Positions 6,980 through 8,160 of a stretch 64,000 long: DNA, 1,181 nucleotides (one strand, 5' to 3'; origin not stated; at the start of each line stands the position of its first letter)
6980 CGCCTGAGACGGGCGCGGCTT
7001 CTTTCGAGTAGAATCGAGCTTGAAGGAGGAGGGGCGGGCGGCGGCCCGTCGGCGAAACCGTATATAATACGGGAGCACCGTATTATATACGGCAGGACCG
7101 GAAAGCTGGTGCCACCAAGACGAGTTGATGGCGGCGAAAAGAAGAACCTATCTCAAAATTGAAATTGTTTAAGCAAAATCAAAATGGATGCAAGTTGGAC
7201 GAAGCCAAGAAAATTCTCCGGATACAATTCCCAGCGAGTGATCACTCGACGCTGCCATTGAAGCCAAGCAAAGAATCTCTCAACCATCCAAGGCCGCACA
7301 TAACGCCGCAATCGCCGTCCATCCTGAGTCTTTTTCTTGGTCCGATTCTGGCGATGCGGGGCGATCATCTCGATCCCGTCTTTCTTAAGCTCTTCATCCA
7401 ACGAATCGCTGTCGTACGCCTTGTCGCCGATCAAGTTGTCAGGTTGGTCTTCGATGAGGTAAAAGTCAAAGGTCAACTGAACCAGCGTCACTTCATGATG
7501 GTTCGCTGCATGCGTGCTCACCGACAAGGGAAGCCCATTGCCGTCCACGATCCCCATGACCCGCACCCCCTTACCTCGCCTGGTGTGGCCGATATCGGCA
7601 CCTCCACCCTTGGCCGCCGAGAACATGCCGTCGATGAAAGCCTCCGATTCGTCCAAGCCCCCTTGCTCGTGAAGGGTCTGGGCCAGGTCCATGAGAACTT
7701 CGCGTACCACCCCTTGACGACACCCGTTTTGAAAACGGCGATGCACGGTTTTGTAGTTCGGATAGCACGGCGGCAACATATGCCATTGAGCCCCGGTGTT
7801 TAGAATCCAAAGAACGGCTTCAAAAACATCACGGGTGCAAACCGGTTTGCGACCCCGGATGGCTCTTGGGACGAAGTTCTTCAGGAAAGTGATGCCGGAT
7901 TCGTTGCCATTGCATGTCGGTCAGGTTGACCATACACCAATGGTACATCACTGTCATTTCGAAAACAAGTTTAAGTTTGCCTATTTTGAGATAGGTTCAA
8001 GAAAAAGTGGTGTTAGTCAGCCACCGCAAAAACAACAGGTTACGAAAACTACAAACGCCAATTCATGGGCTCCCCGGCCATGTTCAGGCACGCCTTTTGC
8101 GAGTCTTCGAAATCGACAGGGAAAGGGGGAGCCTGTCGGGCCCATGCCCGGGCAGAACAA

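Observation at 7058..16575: Self-contained sigma54 regulatory module: propeller-sensor bEBP, two cloned -24/-12 promoters with matching upstream dyads, driving a Cys-rich peptide and a family of secreted paralogs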

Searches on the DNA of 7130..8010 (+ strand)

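Call 14: search_dna_similar(query=window:7130-8010:+, collection=plasmids, mode=distant, max_rows=8)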
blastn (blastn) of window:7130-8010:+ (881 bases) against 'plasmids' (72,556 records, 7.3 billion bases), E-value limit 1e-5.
Records with a match: 5; places in all: 5; records where one place covers at least 80% of the query: 0.
Best place of each record, by identity: 60-80% 5.
By first word of the organism name: Deinococcus 5.
By predicted mobility (MOB-suite, as given by PLSDB): mobilizable 3; non-mobilizable 2.
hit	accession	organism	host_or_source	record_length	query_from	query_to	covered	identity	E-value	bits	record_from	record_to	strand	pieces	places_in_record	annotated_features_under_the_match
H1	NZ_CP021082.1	Deinococcus ficus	Ficus religiosa L.,cell ...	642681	42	305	30%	65.2%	9e-7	64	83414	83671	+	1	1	none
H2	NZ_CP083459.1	Deinococcus taeanensis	whole organism,coastal dune soil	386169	55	302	28%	67.1%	2e-9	72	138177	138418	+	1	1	IS5 family transposase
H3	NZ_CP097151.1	Deinococcus sp. QL22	-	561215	135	366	26%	69.2%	8e-14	87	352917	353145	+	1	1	IS5 family transposase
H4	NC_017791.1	Deinococcus gobiensis I-0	-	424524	151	304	17%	71.8%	1e-10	75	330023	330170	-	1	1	none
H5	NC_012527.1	Deinococcus deserti VCD115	-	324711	187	305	14%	72.3%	2e-8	68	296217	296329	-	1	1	IS5-like element ISDds9 family transposase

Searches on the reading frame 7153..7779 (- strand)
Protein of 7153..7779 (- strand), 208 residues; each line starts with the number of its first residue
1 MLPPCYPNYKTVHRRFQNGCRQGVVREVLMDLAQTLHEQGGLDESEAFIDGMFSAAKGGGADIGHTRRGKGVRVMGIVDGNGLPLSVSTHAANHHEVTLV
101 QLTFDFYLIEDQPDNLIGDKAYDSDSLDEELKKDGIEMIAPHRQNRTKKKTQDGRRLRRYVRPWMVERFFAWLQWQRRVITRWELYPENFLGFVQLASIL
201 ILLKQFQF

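Call 12: search_protein_families(library=pfam, proteins=[window:7153-7779:-], max_evalue=0.01)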
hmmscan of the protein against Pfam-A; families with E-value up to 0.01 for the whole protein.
window:7153-7779:- (208 aa): 4 families
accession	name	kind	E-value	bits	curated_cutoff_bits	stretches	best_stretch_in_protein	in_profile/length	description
PF01609.27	DDE_Tnp_1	-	2.8e-11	44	23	1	46-178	6-139/200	Transposase DDE domain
PF13586.12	DDE_Tnp_1_2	-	1.4e-05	25.8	29.2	1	118-203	3-85/86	Transposase DDE domain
PF13612.12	DDE_Tnp_1_3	-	5.8e-05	23.6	27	1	75-152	49-121/155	Transposase DDE domain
PF13340.11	DUF4096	-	0.0034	18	34.3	1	1-28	48-75/76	Putative transposase of IS4/5 family (DUF4096)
